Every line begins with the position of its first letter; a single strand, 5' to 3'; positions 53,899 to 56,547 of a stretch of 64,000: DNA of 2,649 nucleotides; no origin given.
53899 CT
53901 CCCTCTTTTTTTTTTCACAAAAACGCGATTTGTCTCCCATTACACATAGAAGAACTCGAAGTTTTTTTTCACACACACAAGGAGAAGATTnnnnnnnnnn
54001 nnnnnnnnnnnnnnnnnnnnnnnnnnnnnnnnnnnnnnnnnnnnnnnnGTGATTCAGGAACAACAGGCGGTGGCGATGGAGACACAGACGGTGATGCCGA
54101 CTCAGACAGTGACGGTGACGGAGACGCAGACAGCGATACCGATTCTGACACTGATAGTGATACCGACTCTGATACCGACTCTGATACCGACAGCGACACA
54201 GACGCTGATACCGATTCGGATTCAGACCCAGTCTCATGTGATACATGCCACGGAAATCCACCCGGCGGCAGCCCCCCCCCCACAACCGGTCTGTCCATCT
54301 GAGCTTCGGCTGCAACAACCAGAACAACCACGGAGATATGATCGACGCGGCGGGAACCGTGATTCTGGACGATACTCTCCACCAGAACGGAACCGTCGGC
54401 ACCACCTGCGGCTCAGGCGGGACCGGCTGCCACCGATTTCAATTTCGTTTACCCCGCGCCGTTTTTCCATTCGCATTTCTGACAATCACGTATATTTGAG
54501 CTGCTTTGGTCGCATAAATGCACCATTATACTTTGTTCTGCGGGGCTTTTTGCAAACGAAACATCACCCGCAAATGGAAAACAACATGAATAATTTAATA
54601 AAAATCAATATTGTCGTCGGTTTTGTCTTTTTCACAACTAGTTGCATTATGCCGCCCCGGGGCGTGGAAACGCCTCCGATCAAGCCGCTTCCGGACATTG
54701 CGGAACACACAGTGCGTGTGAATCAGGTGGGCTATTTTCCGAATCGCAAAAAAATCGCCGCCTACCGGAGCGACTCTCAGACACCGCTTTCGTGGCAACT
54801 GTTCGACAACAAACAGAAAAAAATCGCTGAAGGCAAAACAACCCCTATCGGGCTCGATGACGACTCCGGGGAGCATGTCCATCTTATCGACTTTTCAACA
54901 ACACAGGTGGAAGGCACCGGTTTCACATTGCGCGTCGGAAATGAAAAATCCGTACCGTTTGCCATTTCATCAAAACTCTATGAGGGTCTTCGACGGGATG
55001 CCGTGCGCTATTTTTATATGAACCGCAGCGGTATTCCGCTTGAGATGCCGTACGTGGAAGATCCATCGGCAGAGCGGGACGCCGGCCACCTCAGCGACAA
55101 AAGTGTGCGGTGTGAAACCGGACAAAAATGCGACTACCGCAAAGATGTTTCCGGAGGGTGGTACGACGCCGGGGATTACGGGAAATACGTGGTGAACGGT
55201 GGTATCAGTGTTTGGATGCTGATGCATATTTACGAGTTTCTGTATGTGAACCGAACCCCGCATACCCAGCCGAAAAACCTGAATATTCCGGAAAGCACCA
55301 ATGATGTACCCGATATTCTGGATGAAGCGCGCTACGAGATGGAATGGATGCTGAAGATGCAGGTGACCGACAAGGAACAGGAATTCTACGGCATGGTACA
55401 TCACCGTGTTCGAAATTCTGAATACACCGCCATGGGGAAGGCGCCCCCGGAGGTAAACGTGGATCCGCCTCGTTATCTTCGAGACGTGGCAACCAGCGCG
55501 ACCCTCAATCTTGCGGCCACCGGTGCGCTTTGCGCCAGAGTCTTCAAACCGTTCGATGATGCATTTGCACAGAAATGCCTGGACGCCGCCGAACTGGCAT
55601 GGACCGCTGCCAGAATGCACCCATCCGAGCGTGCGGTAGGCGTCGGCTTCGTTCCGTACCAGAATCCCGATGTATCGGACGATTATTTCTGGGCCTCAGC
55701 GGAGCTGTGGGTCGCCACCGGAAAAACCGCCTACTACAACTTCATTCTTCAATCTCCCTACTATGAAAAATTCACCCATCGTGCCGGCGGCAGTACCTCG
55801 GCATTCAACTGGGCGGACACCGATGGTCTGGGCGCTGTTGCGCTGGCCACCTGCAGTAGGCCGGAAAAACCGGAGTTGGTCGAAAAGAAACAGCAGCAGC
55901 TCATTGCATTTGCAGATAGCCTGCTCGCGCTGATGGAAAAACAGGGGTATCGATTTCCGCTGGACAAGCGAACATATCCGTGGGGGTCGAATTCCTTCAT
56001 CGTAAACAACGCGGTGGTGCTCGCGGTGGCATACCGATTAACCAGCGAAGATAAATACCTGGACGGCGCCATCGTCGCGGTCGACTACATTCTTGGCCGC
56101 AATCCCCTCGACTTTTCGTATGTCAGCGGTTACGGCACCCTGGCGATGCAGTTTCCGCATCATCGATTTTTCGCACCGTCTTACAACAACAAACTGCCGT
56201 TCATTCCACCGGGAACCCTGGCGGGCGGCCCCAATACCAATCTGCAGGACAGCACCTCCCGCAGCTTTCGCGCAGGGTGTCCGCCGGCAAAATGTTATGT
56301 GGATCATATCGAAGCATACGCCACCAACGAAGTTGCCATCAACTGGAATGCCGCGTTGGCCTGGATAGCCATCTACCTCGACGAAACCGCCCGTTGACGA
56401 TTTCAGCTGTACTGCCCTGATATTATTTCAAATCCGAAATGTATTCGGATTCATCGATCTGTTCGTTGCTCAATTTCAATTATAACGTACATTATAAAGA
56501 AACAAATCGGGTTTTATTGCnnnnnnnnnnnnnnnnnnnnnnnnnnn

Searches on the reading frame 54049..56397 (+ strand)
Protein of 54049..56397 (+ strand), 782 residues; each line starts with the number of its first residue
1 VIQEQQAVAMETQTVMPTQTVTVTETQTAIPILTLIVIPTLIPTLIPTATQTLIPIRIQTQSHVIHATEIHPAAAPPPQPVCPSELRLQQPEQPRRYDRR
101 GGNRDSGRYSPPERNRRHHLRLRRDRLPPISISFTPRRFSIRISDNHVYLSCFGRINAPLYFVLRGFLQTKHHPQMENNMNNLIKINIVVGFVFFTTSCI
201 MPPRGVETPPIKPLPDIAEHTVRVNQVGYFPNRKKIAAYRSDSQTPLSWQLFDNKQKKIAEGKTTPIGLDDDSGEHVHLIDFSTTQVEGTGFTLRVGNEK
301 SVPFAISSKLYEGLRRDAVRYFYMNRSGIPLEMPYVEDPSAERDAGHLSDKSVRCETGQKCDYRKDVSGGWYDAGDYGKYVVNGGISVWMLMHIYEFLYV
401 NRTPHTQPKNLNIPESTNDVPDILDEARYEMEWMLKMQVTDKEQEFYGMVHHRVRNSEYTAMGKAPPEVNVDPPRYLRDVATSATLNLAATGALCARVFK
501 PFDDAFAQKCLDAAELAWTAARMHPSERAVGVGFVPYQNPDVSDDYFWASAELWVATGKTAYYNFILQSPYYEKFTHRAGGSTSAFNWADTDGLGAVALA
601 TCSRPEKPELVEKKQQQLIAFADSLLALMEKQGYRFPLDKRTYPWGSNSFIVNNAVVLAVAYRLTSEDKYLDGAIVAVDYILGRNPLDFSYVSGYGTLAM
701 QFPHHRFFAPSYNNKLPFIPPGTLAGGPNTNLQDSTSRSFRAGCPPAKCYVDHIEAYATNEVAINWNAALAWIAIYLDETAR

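Call 10: search_protein_families(library=ncbifam, proteins=[window:54049-56397:+], max_evalue=0.001)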
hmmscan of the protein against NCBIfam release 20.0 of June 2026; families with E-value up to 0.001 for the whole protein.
window:54049-56397:+ (782 aa): 1 family
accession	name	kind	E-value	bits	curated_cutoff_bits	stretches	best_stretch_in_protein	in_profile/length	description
NF049990.1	CellobisidaseCelK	equivalog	3.8e-173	577.9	1700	1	218-780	210-811/889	cellulose 1,4-beta-cellobiosidase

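Call 51: search_protein_families(library=pfam, proteins=[window:54049-56397:+], max_evalue=1)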
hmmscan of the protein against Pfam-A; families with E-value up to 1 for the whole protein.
window:54049-56397:+ (782 aa): 2 families
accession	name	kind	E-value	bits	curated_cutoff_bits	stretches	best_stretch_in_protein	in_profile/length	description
PF00759.25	Glyco_hydro_9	-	1.9e-97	327.8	27.7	1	311-773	1-443/444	Glycosyl hydrolase family 9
PF02927.20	CelD_N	-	3.5e-22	79.4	24.6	1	219-301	3-86/86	Cellulase N-terminal ig-like domain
